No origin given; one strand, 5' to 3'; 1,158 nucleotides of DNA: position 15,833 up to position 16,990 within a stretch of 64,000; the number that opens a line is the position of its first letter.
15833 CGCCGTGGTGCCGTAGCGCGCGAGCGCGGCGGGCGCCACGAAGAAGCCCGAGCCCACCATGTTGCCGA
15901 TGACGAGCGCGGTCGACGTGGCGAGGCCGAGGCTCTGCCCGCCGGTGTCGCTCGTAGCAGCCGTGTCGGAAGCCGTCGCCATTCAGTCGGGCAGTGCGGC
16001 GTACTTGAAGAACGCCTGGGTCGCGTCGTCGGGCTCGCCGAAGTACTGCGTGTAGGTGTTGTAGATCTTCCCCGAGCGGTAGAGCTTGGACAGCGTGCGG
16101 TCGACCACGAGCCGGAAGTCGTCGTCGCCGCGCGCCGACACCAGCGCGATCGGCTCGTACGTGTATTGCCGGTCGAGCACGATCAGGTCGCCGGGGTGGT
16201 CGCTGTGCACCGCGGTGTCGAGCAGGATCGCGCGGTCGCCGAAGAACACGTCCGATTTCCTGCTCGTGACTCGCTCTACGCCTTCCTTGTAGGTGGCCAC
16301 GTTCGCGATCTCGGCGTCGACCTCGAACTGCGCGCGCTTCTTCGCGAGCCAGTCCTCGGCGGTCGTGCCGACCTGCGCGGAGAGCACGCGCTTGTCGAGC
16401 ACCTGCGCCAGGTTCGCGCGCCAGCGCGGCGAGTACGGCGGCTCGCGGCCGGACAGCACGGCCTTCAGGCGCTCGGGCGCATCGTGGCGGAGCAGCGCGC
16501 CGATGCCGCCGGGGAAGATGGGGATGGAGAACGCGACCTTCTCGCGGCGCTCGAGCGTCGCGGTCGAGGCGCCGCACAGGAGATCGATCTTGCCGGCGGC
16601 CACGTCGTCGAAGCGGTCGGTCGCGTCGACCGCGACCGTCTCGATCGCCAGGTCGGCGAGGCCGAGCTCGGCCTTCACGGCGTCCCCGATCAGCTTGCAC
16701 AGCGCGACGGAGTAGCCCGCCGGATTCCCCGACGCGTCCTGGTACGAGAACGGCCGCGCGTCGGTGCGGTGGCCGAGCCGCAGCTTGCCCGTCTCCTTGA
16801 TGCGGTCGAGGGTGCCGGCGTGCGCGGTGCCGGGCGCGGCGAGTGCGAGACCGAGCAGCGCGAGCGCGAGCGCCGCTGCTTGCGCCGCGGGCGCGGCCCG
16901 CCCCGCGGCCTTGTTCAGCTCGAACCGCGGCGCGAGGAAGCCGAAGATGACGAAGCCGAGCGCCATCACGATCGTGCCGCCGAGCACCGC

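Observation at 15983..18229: PotE-like APC antiporter translationally fused to a periplasmic solute-binding domain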

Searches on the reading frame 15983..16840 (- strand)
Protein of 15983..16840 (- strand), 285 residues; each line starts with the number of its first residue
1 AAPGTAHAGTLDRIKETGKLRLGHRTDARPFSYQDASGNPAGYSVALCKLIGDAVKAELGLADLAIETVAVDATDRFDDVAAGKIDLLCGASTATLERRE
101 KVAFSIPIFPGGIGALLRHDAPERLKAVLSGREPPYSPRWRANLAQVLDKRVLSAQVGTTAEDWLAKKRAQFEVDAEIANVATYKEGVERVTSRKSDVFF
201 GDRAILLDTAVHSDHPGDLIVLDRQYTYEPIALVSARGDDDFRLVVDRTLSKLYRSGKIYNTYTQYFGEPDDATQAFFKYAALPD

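Call 7: search_solved_structures(query=window:15983-16840:-, max_evalue=0.001, show_alignments=2)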
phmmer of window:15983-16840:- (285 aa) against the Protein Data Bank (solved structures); distinct sequences matched with E-value up to 0.001: 33.
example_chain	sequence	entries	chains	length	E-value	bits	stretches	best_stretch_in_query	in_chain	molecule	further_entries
2ia4_A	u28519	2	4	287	2.6e-20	76.2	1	6-118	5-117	Putative periplasmic binding transport protein | PERIPLASMIC BINDING TRANSPORT PROTEIN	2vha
9fbu_A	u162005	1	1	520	2.8e-20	76.1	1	8-270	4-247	Periplasmic binding transport protein,Green fluorescent protein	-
8ovn_A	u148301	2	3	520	2e-19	73.3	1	8-270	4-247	Putative periplasmic binding transport protein,Green fluorescent protein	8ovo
5t0w_A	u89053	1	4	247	4.2e-18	68.9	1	8-267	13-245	AncCDT-1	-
5tuj_C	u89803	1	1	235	5.7e-18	68.5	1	8-267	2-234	Ancestral protein CDT-Anc1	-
8ovp_A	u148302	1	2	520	4.3e-17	65.6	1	8-270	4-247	Putative periplasmic binding transport protein,Green fluorescent protein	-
5jos_A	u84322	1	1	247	3.5e-15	59.3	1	8-265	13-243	Cyclohexadienyl dehydratase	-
6wup_A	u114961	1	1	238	1.9e-13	53.7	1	8-123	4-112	Ancestral cyclohexadienyl dehydratase, AncCDT-5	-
1xt8_A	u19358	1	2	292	2.1e-13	53.5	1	9-120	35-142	putative amino-acid transporter periplasmic solute-binding protein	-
4zv1_A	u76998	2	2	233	2.7e-12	49.9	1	18-269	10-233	AncQR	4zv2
2yjp_A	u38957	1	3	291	2.7e-12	49.9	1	6-122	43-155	PUTATIVE ABC TRANSPORTER, PERIPLASMIC BINDING PROTEIN, AMINO ACID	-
5eyf_A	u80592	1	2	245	5.7e-11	45.5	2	6-119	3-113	Glutamate ABC superfamily ATP binding cassette transporter, binding protein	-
6svf_A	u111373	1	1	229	2.3e-10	43.5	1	11-126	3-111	Amino acid ABC transporter, periplasmic amino acid-binding protein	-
6ggp_A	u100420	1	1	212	1e-09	41.4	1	11-126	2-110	Amino acid ABC transporter, periplasmic amino acid-binding protein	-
6ggv_A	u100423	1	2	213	1e-09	41.4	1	11-126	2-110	Amino acid ABC transporter, periplasmic amino acid-binding protein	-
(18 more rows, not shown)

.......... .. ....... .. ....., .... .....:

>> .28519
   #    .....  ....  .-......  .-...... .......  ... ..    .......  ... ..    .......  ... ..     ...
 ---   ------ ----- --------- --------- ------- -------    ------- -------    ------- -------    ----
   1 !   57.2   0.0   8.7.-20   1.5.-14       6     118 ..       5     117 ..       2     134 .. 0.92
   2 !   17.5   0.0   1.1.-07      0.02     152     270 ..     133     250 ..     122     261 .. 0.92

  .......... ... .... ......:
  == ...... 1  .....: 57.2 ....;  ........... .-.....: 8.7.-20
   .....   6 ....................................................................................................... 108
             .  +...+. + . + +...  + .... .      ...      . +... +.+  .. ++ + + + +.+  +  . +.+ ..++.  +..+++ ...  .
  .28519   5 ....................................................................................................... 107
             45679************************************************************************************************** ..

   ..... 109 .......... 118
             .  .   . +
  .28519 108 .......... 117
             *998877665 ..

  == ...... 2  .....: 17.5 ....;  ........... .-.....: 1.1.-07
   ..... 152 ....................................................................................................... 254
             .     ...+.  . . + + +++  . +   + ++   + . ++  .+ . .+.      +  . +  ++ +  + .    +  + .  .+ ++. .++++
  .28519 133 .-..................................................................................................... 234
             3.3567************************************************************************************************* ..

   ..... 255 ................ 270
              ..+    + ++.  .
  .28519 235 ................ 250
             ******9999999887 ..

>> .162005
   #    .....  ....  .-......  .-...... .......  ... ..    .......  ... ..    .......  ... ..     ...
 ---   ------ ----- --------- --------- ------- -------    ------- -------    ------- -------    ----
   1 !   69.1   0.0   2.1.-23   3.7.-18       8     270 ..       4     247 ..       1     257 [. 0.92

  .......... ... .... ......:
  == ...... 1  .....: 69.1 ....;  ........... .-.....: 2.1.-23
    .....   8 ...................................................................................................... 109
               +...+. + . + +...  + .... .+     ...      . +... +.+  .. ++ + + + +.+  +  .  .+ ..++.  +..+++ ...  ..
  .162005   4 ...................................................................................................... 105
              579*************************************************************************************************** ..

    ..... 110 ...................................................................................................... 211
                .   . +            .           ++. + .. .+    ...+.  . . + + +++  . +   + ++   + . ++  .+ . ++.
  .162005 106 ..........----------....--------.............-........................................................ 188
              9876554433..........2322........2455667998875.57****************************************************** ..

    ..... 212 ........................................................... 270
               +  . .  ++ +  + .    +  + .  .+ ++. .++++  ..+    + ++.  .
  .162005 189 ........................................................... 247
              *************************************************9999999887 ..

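Call 22: search_protein_representatives(protein=window:15986-16819:-)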
Query: 278 residues. Proteins with E-value up to 0.001 (for the whole library): 4159; up to 1e-10: 1626; up to 1e-30: 214. The best 150 are listed.
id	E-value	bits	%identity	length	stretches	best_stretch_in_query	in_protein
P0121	3.5e-88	311.8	51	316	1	3-278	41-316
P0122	6.0e-81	288.1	50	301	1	4-278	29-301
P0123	6.5e-77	274.9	49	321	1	1-278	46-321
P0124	1.4e-75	270.5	48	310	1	2-277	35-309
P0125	5.6e-74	265.3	48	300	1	1-272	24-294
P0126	1.5e-72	260.6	49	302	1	1-278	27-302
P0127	6.3e-71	255.3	52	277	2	140-278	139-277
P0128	8.9e-71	254.8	51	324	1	1-278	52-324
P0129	9.2e-71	254.7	44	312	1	2-275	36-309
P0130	4.4e-70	252.5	47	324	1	2-278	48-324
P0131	6.2e-70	252.0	48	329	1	3-278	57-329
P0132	1.5e-69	250.8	47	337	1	2-276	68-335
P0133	2.2e-69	250.2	45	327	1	6-278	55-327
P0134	1.4e-68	247.6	45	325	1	3-278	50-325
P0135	7.1e-68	245.3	45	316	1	2-278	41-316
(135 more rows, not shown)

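Call 36: search_protein_families(library=ncbifam, proteins=[P0121, P0126], max_evalue=0.00001)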
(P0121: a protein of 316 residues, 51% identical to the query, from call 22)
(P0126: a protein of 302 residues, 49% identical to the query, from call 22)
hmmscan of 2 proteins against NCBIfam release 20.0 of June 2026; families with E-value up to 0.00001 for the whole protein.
P0121 (316 aa): 4 families
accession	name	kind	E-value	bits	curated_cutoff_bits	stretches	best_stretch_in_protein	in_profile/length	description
TIGR01096.1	3A0103s03R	subfamily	1.5e-20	73.8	256.35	1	41-298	17-250/250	lysine/arginine/ornithine ABC transporter substrate-binding protein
NF008063.0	PRK10797.1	subfamily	1.1e-19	70.8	375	1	35-152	26-143/302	glutamate/aspartate ABC transporter substrate-binding protein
NF008426.0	PRK11260.1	equivalog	7e-14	51.7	312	1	35-158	27-143/266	cystine ABC transporter substrate-binding protein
TIGR04262.1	orph_peri_GRRM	subfamily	3.2e-12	46.3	190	1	49-161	1-110/257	extracellular substrate binding-like orphan protein GrrP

P0126 (302 aa): 7 families
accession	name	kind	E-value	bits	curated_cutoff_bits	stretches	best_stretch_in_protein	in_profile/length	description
NF008063.0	PRK10797.1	subfamily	2.3e-23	82.8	375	1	26-142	29-146/302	glutamate/aspartate ABC transporter substrate-binding protein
TIGR01096.1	3A0103s03R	subfamily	5.1e-22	78.6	256.35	1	14-284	5-250/250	lysine/arginine/ornithine ABC transporter substrate-binding protein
NF008426.0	PRK11260.1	equivalog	1.7e-15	57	312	1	5-144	3-142/266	cystine ABC transporter substrate-binding protein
TIGR04262.1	orph_peri_GRRM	subfamily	1.3e-12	47.6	190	1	37-153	1-115/257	extracellular substrate binding-like orphan protein GrrP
NF007029.0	PRK09495.1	equivalog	1.5e-09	38.1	303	0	35-140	23-121/248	glutamine ABC transporter substrate-binding protein GlnH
NF008885.0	PRK11917.1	equivalog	1.5e-08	34.5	373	1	25-140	26-139/259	bifunctional adhesin/ABC transporter aspartate/glutamate-binding protein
TIGR02995.1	ectoine_ehuB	equivalog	2.7e-07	30.1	190.9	1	11-279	7-255/275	ectoine/hydroxyectoine ABC transporter substrate-binding protein EhuB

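Call 40: find_homologous_proteins(query=P0126, max_evalue=1e-20)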
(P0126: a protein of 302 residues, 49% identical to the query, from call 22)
Query P0126 (302 aa): 441 proteins with E <= 1e-20 among 8000 candidates; the best 120 are listed.
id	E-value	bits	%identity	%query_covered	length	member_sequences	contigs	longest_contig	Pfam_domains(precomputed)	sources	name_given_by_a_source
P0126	1.1e-188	644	100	100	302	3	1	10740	PF00497.26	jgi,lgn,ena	-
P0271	5.8e-146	503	82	91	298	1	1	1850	PF00497.26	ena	-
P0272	2.2e-145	502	82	93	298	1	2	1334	PF00497.26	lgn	-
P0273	2.7e-143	495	80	93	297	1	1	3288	PF00497.26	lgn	-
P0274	3.5e-143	494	79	91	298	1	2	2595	PF00497.26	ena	-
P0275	4.3e-143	494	79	96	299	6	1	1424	PF00497.26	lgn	-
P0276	6.4e-142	490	78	97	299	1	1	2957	PF00497.26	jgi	jgi:polar amino acid transport system substrate-binding protein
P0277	6.1e-141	487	77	100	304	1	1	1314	PF00497.26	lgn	-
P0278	7.9e-141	487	79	91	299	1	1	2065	PF00497.26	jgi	jgi:polar amino acid transport system substrate-binding protein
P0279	8.5e-141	487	78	93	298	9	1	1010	PF00497.26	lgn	-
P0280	3.4e-139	481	77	96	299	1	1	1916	PF00497.26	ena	-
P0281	5.7e-139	481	77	91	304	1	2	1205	PF00497.26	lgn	-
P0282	7.8e-137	474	77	91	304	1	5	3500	PF00497.26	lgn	-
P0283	8.8e-136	470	75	98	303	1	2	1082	PF00497.26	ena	-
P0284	4.1e-134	465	73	100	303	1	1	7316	PF00497.26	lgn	-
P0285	1.2e-133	463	73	100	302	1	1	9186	PF00497.26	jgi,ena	-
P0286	1.6e-133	463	72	100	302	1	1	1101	PF00497.26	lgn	-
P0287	2.0e-133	462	70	100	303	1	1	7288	PF00497.26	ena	-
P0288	2.4e-133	462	74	91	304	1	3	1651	PF00497.26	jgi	-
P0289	6.6e-133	461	73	99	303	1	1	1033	PF00497.26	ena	-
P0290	2.5e-132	459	75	91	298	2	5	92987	PF00497.26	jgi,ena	jgi:polar amino acid transport system substrate-binding protein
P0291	9.7e-132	457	74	91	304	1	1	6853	PF00497.26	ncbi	-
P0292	1.6e-131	456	72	91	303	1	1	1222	PF00497.26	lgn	-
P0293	2.3e-131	456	74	92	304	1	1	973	PF00497.26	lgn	-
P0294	1.1e-130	453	74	91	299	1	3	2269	PF00497.26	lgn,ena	-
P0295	1.4e-130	453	72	97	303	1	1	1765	PF00497.26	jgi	jgi:polar amino acid transport system substrate-binding protein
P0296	1.6e-130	453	74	91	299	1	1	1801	PF00497.26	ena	-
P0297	2.5e-130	452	73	97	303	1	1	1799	PF00497.26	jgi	jgi:polar amino acid transport system substrate-binding protein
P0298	3.5e-130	452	72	97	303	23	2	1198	PF00497.26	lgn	-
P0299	6.0e-130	451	74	91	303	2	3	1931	PF00497.26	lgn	-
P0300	7.9e-130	451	73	97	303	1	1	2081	PF00497.26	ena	-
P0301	1.3e-129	450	73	97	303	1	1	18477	PF00497.26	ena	-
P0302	3.1e-129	449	71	97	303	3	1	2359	PF00497.26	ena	-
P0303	4.4e-129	448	72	97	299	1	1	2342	PF00497.26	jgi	-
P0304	5.0e-129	448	73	97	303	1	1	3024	PF00497.26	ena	-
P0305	5.2e-129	448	75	92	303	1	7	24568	PF00497.26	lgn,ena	-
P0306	6.7e-129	448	71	91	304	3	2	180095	PF00497.26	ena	-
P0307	8.2e-129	447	73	92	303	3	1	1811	PF00497.26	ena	-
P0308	9.6e-129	447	74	90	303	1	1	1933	PF00497.26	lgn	-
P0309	1.2e-128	447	72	97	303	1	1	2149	PF00497.26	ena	-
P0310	1.3e-128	447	75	92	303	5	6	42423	PF00497.26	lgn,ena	-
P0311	1.3e-128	447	73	97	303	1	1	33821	PF00497.26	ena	-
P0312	1.5e-128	446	74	90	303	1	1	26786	PF00497.26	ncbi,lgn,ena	-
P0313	2.2e-128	446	75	92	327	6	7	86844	PF00497.26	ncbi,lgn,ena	-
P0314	2.6e-128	446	72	91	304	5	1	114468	PF00497.26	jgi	jgi:polar amino acid transport system substrate-binding protein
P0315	4.2e-128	445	74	90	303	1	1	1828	PF00497.26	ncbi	-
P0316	6.4e-128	444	74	92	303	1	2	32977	PF00497.26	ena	-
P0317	7.1e-128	444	72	97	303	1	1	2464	PF00497.26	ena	-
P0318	1.1e-127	444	74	90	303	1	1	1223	PF00497.26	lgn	-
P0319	1.2e-127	443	70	100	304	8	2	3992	PF00497.26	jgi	jgi:polar amino acid transport system substrate-binding protein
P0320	2.6e-127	442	72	93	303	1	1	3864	PF00497.26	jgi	-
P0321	2.8e-127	442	72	97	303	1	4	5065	PF00497.26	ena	-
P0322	3.4e-127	442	71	97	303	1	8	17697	PF00497.26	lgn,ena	-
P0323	3.9e-127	442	74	92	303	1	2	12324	PF00497.26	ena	-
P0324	6.0e-127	441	73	91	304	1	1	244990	PF00497.26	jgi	jgi:polar amino acid transport system substrate-binding protein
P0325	6.2e-127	441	74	90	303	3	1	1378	PF00497.26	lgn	-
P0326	1.0e-126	440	70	100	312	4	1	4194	PF00497.26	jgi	jgi:polar amino acid transport system substrate-binding protein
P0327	1.4e-126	440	71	90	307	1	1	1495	PF00497.26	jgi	jgi:polar amino acid transport system substrate-binding protein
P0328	1.4e-126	440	72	91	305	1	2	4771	PF00497.26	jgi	jgi:polar amino acid transport system substrate-binding protein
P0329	1.9e-126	439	72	93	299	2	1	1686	PF00497.26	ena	-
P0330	2.9e-126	439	71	97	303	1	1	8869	PF00497.26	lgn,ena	-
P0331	3.3e-126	439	71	97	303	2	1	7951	PF00497.26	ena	-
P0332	4.8e-126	438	72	91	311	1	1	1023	PF00497.26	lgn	-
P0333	6.2e-126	438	70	97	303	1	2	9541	PF00497.26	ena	-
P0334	1.3e-125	437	73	91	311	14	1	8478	PF00497.26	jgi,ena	jgi:polar amino acid transport system substrate-binding protein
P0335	2.8e-125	436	70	97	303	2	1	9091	PF00497.26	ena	-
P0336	2.0e-124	433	69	100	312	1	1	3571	PF00497.26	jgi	jgi:polar amino acid transport system substrate-binding protein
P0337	3.1e-124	432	71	92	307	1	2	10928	PF00497.26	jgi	jgi:polar amino acid transport system substrate-binding protein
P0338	5.1e-124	432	70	91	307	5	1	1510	PF00497.26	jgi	jgi:polar amino acid transport system substrate-binding protein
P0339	6.1e-124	431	71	91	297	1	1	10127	PF00497.26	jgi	jgi:polar amino acid transport system substrate-binding protein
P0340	6.2e-124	431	71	91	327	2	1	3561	PF00497.26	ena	-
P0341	7.5e-124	431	71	90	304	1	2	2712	PF00497.26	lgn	-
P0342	1.7e-123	430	71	91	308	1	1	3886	PF00497.26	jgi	jgi:polar amino acid transport system substrate-binding protein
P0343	4.9e-123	428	68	96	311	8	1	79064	PF00497.26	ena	-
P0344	5.5e-123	428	72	90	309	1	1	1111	PF00497.26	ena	-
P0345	8.9e-123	427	70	97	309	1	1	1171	PF00497.26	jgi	jgi:polar amino acid transport system substrate-binding protein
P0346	1.0e-122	427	66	99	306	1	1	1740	PF00497.26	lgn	-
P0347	1.7e-122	426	70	97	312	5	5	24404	PF00497.26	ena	-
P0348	4.0e-122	425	72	90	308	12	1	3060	PF00497.26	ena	-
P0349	4.9e-122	425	73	90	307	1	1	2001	PF00497.26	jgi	jgi:polar amino acid transport system substrate-binding protein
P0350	9.7e-122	424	72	91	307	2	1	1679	PF00497.26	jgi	-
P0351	1.0e-121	424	73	91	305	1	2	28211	PF00497.26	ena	-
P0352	1.1e-121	424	68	99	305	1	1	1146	PF00497.26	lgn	-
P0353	1.7e-121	423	71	91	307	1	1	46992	PF00497.26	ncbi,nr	ncbi:MAG: amino acid ABC transporter substrate-binding protein [Burkholderiaceae bacterium]|nr:amino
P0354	3.7e-121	422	67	97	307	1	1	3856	PF00497.26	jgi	jgi:polar amino acid transport system substrate-binding protein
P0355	2.3e-120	420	70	90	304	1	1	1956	PF00497.26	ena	-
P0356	3.7e-120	419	72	91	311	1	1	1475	PF00497.26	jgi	jgi:polar amino acid transport system substrate-binding protein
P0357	4.9e-120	418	68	91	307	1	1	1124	PF00497.26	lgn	-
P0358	2.3e-119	416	69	92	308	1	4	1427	PF00497.26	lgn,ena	-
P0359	2.8e-119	416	71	90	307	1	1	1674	PF00497.26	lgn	-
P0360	3.5e-119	416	70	92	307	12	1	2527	PF00497.26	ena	-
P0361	3.6e-119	416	70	92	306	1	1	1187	PF00497.26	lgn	-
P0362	3.6e-119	416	70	91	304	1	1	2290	PF00497.26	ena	-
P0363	4.1e-119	415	70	91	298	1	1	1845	PF00497.26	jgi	-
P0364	4.7e-119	415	67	91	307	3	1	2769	PF00497.26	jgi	-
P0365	4.8e-119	415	71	91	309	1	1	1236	PF00497.26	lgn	-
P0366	6.3e-119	415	64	100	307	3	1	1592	PF00497.26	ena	-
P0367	8.4e-119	414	67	97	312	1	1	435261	PF00497.26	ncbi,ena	-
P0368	2.0e-118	413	69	91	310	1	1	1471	PF00497.26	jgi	jgi:polar amino acid transport system substrate-binding protein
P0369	2.2e-118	413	68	91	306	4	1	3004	PF00497.26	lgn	-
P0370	2.3e-118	413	71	90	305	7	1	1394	PF00497.26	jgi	jgi:polar amino acid transport system substrate-binding protein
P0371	2.8e-118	413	68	90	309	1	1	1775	PF00497.26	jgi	jgi:polar amino acid transport system substrate-binding protein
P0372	3.3e-118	412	72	92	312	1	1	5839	PF00497.26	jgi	jgi:polar amino acid transport system substrate-binding protein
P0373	3.8e-118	412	69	91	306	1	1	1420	PF00497.26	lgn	-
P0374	4.2e-118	412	68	97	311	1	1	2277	PF00497.26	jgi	jgi:polar amino acid transport system substrate-binding protein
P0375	6.0e-118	412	70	90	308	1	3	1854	PF00497.26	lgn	-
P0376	6.1e-118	412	67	93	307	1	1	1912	PF00497.26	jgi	jgi:polar amino acid transport system substrate-binding protein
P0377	9.0e-118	411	69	90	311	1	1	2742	PF00497.26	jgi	jgi:polar amino acid transport system substrate-binding protein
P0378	9.6e-118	411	68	91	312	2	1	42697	PF00497.26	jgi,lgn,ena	-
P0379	1.7e-117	410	68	90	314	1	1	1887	PF00497.26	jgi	jgi:polar amino acid transport system substrate-binding protein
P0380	1.7e-117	410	70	93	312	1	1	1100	PF00497.26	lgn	-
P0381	1.8e-117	410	67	93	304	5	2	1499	PF00497.26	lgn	-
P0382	1.9e-117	410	70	92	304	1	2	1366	PF00497.26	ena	-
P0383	4.1e-117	409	70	90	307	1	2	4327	PF00497.26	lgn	-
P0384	5.5e-117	408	67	90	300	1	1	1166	PF00497.26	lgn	-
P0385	8.7e-117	408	64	100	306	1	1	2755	PF00497.26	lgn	-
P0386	8.8e-117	408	69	91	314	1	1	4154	PF00497.26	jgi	jgi:polar amino acid transport system substrate-binding protein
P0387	1.3e-116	407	69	92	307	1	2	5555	PF00497.26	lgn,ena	-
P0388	1.3e-116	407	67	91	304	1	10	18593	PF00497.26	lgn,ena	-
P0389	2.0e-116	407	66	97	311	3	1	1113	PF00497.26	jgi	-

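Call 41: find_encoding_contigs(protein=P0126, flank=6000, max_places=3)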
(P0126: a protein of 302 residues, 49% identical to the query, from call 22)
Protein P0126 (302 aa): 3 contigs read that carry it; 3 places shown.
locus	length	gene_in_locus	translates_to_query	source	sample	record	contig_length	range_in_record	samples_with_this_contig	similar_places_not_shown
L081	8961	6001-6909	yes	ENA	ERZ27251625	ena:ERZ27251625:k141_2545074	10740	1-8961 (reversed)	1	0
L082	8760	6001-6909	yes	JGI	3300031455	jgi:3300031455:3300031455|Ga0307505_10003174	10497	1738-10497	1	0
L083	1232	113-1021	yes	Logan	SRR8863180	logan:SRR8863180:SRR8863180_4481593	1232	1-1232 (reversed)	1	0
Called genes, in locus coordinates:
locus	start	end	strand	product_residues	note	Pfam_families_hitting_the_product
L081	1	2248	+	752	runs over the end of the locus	PF03709:OKR_DC_1_N, PF01276:OKR_DC_1, PF01212:Beta_elim_lyase, PF03711:OKR_DC_1_C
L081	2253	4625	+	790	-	PF03709:OKR_DC_1_N, PF01276:OKR_DC_1, PF03711:OKR_DC_1_C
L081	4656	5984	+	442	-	PF00324:AA_permease, PF13520:AA_permease_2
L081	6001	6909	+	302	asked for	PF00497:SBP_bac_3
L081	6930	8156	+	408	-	PF02274:ADI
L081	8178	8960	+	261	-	?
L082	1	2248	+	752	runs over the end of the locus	PF03709:OKR_DC_1_N, PF01276:OKR_DC_1, PF01212:Beta_elim_lyase, PF03711:OKR_DC_1_C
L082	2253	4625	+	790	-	PF03709:OKR_DC_1_N, PF01276:OKR_DC_1, PF03711:OKR_DC_1_C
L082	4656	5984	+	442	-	PF00324:AA_permease, PF13520:AA_permease_2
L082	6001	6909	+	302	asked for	PF00497:SBP_bac_3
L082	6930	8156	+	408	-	PF02274:ADI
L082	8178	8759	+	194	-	?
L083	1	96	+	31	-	?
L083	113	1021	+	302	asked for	PF00497:SBP_bac_3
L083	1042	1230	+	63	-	?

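Call 42: find_encoding_contigs(protein=P0324, flank=6000, max_places=2)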
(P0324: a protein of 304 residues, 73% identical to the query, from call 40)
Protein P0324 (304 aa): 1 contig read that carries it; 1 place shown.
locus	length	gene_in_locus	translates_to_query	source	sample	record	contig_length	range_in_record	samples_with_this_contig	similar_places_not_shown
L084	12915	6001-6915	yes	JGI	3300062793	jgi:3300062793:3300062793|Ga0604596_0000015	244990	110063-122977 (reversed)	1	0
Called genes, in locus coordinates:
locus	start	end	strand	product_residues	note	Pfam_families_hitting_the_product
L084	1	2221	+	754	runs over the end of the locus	PF03709:OKR_DC_1_N, PF01276:OKR_DC_1, PF01212:Beta_elim_lyase, PF03711:OKR_DC_1_C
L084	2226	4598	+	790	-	PF03709:OKR_DC_1_N, PF01276:OKR_DC_1, PF03711:OKR_DC_1_C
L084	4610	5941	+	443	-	PF00324:AA_permease, PF13520:AA_permease_2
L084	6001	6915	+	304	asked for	PF00497:SBP_bac_3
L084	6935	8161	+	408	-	PF02274:ADI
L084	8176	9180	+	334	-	PF02729:OTCace_N, PF00185:OTCace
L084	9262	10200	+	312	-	PF00696:AA_kinase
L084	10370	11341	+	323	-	PF01515:PTA_PTB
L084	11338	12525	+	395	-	PF00871:Acetate_kinase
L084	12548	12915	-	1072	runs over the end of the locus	PF20703:nSTAND1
